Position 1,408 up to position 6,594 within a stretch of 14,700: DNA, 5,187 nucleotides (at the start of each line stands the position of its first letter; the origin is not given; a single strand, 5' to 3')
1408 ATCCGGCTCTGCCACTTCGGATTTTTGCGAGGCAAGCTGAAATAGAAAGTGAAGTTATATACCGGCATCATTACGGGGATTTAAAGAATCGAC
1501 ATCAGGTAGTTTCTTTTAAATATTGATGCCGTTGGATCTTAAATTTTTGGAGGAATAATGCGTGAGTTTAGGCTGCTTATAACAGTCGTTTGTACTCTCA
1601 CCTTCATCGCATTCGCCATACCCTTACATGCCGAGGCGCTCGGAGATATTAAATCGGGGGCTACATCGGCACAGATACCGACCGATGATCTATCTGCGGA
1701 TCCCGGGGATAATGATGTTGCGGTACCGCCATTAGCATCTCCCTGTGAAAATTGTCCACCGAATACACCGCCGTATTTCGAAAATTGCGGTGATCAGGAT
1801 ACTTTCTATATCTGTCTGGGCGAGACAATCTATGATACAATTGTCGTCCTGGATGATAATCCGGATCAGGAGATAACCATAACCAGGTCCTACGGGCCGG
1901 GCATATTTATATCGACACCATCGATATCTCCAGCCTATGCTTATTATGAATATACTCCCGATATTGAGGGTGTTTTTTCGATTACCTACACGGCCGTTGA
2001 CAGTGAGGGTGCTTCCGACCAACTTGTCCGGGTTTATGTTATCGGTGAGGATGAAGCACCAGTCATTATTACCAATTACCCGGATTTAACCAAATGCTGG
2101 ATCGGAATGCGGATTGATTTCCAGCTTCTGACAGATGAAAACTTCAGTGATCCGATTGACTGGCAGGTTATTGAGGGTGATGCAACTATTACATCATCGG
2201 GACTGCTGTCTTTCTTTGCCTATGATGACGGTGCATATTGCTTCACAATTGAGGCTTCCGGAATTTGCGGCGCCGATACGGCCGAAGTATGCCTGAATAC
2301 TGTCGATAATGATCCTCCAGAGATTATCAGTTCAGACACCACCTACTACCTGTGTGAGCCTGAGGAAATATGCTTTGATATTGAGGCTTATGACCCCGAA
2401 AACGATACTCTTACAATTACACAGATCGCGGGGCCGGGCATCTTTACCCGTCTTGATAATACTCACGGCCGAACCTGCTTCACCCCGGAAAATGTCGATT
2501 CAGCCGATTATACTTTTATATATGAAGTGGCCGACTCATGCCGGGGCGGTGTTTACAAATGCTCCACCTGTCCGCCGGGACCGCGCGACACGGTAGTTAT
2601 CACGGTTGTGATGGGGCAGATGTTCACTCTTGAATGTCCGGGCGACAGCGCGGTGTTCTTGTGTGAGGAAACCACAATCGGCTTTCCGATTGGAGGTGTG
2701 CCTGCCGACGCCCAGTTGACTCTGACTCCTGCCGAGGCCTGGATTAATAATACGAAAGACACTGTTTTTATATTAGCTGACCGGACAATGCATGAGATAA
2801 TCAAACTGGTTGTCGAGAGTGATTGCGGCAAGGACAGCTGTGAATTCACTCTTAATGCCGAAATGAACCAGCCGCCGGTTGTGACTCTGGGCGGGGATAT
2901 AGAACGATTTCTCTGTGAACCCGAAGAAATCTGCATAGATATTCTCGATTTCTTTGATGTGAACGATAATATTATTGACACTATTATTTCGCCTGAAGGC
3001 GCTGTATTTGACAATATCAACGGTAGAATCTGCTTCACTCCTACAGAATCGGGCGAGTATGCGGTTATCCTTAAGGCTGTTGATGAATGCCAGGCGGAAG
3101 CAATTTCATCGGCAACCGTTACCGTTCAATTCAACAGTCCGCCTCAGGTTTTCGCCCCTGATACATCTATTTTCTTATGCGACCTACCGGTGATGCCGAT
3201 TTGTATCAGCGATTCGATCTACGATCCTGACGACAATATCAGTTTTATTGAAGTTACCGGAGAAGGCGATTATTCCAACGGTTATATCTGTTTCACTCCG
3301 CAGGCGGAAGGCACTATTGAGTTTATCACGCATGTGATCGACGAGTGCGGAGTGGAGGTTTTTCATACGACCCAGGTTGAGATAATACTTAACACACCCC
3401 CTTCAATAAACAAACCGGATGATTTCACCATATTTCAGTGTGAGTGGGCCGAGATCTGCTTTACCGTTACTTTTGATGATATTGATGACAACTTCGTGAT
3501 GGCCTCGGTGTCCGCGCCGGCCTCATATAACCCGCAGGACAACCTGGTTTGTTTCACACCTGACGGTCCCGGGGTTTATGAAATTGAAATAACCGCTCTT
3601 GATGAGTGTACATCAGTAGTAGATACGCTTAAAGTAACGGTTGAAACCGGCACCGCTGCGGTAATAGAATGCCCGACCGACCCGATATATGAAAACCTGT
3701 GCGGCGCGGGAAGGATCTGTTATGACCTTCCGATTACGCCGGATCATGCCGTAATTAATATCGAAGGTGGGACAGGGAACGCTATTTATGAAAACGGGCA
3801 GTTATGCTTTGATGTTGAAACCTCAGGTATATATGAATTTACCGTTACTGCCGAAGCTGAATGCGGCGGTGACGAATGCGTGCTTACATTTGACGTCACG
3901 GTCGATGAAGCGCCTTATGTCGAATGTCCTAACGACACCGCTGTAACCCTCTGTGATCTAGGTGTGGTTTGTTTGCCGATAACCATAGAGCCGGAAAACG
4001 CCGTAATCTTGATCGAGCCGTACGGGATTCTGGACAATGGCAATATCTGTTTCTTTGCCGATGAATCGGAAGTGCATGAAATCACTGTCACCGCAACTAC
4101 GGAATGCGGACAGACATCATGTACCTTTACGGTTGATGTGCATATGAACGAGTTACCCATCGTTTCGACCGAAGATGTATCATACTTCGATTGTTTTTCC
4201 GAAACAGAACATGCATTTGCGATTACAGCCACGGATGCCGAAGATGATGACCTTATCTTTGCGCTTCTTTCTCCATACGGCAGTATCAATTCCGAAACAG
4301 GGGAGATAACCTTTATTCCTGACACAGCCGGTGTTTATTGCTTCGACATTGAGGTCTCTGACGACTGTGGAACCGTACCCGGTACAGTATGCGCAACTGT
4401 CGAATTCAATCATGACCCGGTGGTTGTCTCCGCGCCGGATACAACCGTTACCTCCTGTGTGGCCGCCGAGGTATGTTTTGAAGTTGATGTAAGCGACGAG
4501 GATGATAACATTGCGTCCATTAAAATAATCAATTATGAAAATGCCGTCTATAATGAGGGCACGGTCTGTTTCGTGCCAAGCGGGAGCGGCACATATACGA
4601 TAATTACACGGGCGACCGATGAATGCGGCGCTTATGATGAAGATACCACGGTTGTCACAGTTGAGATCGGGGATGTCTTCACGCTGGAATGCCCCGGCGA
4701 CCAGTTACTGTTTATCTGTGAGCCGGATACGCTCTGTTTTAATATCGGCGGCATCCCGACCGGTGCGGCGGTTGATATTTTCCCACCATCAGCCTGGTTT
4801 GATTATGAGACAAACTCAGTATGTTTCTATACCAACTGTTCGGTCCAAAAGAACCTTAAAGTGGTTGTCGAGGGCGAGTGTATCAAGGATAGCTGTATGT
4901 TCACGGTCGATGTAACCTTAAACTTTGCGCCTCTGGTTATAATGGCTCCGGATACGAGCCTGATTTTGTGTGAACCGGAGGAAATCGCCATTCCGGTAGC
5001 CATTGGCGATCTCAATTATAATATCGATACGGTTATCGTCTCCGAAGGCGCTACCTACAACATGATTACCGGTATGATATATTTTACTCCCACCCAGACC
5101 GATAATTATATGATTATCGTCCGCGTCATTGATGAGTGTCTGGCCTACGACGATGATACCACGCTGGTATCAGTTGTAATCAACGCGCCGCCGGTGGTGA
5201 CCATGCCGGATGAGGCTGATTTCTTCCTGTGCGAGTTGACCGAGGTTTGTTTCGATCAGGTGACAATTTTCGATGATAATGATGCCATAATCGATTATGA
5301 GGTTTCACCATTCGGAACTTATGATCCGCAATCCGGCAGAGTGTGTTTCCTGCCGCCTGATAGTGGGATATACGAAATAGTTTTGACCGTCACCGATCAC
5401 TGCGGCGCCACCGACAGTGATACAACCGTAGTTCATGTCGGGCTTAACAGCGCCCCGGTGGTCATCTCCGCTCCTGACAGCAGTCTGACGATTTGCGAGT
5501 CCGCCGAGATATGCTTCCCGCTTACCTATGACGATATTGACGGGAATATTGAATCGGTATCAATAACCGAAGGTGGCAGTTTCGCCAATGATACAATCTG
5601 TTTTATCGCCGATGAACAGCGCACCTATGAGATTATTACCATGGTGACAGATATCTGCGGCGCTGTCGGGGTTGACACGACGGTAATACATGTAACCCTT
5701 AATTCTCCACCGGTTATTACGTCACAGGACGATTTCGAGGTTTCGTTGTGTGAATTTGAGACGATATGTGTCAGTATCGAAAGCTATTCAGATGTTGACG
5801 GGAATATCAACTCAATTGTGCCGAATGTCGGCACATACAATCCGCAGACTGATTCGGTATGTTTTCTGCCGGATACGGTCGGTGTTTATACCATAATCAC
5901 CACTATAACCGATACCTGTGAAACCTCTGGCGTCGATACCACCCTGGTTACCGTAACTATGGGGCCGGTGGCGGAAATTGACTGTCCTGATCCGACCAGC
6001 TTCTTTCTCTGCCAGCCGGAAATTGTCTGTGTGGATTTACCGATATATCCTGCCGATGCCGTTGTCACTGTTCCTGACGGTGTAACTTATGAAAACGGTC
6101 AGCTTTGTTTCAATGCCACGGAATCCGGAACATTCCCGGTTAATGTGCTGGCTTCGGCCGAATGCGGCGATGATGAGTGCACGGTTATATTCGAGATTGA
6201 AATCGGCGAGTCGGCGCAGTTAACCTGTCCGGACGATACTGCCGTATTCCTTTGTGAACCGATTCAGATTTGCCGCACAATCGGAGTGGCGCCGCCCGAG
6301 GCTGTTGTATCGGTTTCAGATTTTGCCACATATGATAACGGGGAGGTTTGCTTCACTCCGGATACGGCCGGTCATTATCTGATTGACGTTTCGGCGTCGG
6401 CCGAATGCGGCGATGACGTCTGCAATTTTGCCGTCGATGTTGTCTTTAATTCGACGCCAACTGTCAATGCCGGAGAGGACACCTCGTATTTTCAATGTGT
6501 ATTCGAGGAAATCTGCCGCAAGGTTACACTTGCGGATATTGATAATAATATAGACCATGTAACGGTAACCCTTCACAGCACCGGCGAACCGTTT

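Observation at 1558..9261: Giant 2567-aa acidic, Cys-rich secreted protein combining ~23 tandem Ig-like modules with cohesin, dockerin and a T9SS sorting domain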

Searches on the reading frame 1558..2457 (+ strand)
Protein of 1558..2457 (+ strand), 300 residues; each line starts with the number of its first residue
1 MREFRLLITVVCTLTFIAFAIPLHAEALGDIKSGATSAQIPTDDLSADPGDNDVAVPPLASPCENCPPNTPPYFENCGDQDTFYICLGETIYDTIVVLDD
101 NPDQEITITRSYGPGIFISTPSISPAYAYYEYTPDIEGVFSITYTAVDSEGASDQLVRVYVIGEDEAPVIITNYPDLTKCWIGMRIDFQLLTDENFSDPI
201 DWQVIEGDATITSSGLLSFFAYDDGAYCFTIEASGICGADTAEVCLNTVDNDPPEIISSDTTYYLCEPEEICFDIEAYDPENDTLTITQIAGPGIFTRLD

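Call 8: search_protein_families(library=pfam, proteins=[window:1558-2457:+], max_evalue=10)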
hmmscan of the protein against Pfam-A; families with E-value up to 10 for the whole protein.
window:1558-2457:+ (300 aa): 1 family
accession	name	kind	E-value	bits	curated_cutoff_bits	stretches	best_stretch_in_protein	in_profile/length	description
PF17963.7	Big_9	-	4.2e-05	24.8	23.6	2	95-155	23-83/89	Bacterial Ig domain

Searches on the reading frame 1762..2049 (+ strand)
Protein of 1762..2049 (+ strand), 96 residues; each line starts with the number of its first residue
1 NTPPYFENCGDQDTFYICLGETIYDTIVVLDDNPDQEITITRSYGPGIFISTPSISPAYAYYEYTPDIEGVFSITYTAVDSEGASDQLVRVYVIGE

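Call 73: search_protein_families(library=pfam, alignment_id=A6, max_evalue=0.01)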
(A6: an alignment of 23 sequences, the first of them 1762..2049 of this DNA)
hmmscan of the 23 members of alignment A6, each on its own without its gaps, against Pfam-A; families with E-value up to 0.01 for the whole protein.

A. member 1, window:1762-2049:+ (96 aa): 1 family
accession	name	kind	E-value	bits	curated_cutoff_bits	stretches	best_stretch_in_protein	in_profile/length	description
PF17963.7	Big_9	-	0.0048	18.2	23.6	1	26-87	22-83/89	Bacterial Ig domain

B. families by the number of members that match (of 23 scanned): 6 families
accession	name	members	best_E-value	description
PF17963.7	Big_9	3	1.2e-05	Bacterial Ig domain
PF24908.1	Ig_SIBA-E_2nd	3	3.4e-05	Integrin beta-like protein A-E, second Ig-like domain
PF22352.2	K319L-like_PKD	2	0.00044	K319L-like, PKD domain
PF17892.7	Cadherin_5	1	1e-05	Cadherin-like domain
PF18911.6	PKD_4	1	0.00067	PKD domain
PF22060.2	Cep192_D1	1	0.0099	Cep192 domain 1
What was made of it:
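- On Bacterial Ig / cadherin-like domains (Big_9 PF17963, Cadherin_5 PF17892): Taken one by one, only 3 of 23 modules (Big_9) and 1 of 23 (Cadherin_5) reach E<=0.01; Ig_SIBA-E_2nd, K319L PKD and PKD_4 take others (call 73).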

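Call 74: search_solved_structures(query=A6, max_evalue=1)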
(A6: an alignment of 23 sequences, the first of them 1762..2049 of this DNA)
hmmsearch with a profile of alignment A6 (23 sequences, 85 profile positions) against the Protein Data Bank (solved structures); distinct sequences matched with E-value up to 1: 10.
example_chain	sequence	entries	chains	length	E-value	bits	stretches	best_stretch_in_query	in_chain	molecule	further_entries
36gk_A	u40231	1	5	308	0.0045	20.4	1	41-82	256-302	RTX protein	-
4m03_A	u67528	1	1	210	0.0086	19.5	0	20-84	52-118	Serine-rich adhesin for platelets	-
2yn3_A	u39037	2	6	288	0.013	19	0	38-83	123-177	PUTATIVE INNER MEMBRANE PROTEIN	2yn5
9avk_A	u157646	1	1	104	0.046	17.2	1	45-84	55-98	YSIRK signal domain/LPXTG anchor domain surface protein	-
7biz_A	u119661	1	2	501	0.065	16.7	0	35-84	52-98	Cell surface protein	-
7p0e_A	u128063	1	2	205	0.32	14.5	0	50-68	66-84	Isoform 2 of Filamin-C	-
7ouv_A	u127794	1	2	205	0.41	14.1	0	50-68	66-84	Isoform 2 of Filamin-C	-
7ouu_A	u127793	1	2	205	0.43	14.1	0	50-68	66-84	Isoform 2 of Filamin-C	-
9kvu_A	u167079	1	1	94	0.5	13.9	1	21-83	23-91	bacterial immunoglobulin domain B1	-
6nz0_Z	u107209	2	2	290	0.98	12.9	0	56-84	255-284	Dyslexia-associated protein KIAA0319-like protein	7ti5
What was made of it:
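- Closest known: Giant repeat adhesins of diderm bacteria. Same: Weak profile hits to an RTX protein, SraP and 2yn3 repeats (call 74).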

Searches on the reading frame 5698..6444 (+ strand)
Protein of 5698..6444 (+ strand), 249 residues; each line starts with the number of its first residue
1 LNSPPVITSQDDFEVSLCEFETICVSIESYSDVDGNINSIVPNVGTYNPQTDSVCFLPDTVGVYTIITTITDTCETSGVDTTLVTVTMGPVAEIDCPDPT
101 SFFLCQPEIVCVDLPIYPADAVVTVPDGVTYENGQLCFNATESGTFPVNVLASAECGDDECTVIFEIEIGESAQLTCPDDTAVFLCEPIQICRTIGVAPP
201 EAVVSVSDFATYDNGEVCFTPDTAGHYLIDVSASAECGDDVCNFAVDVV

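Call 45: predict_structure(alignment_id=A5)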
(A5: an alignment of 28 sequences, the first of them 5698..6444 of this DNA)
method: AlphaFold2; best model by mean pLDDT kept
length: 249 residues; sequences in the alignment: 28
mean_pLDDT: 97.4   pTM: 0.74
mean pLDDT of the five models: 97.4, 97.3, 96.9, 96.9, 96.8
residues with pLDDT >= 90: 248; 70-90: 1; 50-70: 0; < 50: 0
segments of 3 or more residues with pLDDT < 50: none
pLDDT, mean of each block of 10 residues (from residue 1): 95 97 98 97 98 98 98 98 97 98 98 97 98 98 98 98 98 98 96 97 98 98 97 98 98
secondary structure, 60 per line:
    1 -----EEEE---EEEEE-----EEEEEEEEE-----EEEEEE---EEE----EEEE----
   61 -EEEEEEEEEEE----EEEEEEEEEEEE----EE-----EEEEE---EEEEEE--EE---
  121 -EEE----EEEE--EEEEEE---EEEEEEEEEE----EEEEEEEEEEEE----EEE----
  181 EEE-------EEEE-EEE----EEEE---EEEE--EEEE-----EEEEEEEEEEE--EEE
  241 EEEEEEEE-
elements in order: E6-9 E13-17 E23-31 E37-42 E46-48 E53-56 E62-72 E77-88 E100-104 E108-113 E122-124 E129-132 E135-140 E144-153 E158-169 E174-176 E181-183 E191-194 E196-198 E203-206 E210-213 E216-219 E225-235 E238-248
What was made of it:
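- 1762..7746 (+): 23 tandem Cys-stapled Ig-like modules (aa 69-2063), with no linkers. There are two types: A with 4 Cys (NxxPxV start and D-x-D-x-N loop) and B with 6 Cys (ECP start and CGxDxC). Order: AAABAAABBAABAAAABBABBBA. AlphaFold of modules 16-18 gives pLDDT 97.4, all beta (call 45).
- The modules are confidently predicted as ordinary Ig sandwiches (call 45).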

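Call 52: fold_search(model_id=the predicted structure, library=pdb)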
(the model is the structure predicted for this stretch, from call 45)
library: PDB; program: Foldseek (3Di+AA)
matches with E <= 10: 1776; with E <= 0.001: 584
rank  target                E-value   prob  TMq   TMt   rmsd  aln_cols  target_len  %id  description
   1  3laf_A                5.8e-11  1.00  0.47  0.32  25.5       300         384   12  Structure of DCC, a netrin-1 receptor (released 2011-03-02)
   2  7ol4_D                6.7e-11  1.00  0.38  0.19  20.9       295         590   12  Mouse contactin-1 neurofascin-155 immunoglobulin domains adhesion complex (released 2022-12-14)
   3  7ol4_C                3.2e-10  1.00  0.37  0.19  20.1       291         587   13  Mouse contactin-1 neurofascin-155 immunoglobulin domains adhesion complex (released 2022-12-14)
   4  7ok5_B                3.5e-10  1.00  0.38  0.20  19.8       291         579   12  Crystal structure of mouse neurofascin 155 immunoglobulin domains (released 2022-12-14)
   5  7ok5_A                3.7e-10  1.00  0.37  0.19  20.9       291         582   12  Crystal structure of mouse neurofascin 155 immunoglobulin domains (released 2022-12-14)
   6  5o5g                  5.0e-10  1.00  0.58  0.42   6.1       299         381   14  Robo1 Ig1 to 4 crystal form 1 (released 2018-01-17)
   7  3b43                  5.2e-10  1.00  0.44  0.25   8.1       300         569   13  I-band fragment I65-I70 from titin (released 2008-01-22)
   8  6s9f_A                5.5e-10  1.00  0.39  0.34  15.9       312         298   10  Drosophila OTK, extracellular domains 3-5 (released 2020-03-25)
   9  2rik                  5.8e-10  1.00  0.52  0.48   6.8       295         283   11  I-band fragment I67-I69 from titin (released 2008-01-22)
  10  2rjm                  7.4e-10  1.00  0.55  0.50   6.3       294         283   12  3Ig structure of titin domains I67-I69 E-to-A mutated variant (released 2008-01-22)
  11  5szo_B                1.3e-09  1.00  0.59  0.40   6.2       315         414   11  Protocadherin Gamma B7 extracellular cadherin domains 1-4 P41212 crystal form (released 2016-10-19)
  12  6iaa_A                1.3e-09  1.00  0.32  0.13  14.0       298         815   11  hRobo2 ectodomain (released 2019-03-13)
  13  6s9f_B                2.1e-09  1.00  0.32  0.28  21.1       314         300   11  Drosophila OTK, extracellular domains 3-5 (released 2020-03-25)
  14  8k3j_A                2.5e-09  1.00  0.44  0.23  11.1       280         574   12  Structure of human CNTN2 immunoglobulin domains 1-6 homo-dimer (released 2024-07-17)
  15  5z5k_A                3.0e-09  1.00  0.44  0.31  25.7       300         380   11  Structure of the DCC-Draxin complex (released 2018-06-20)
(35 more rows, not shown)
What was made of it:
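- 1762..7746 (+): Foldseek matches titin, Robo and protocadherin tandem Ig/cadherin arrays (call 52).
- Foldseek matches protocadherin and cadherin ectodomains with TMq 0.57-0.62 (call 52).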
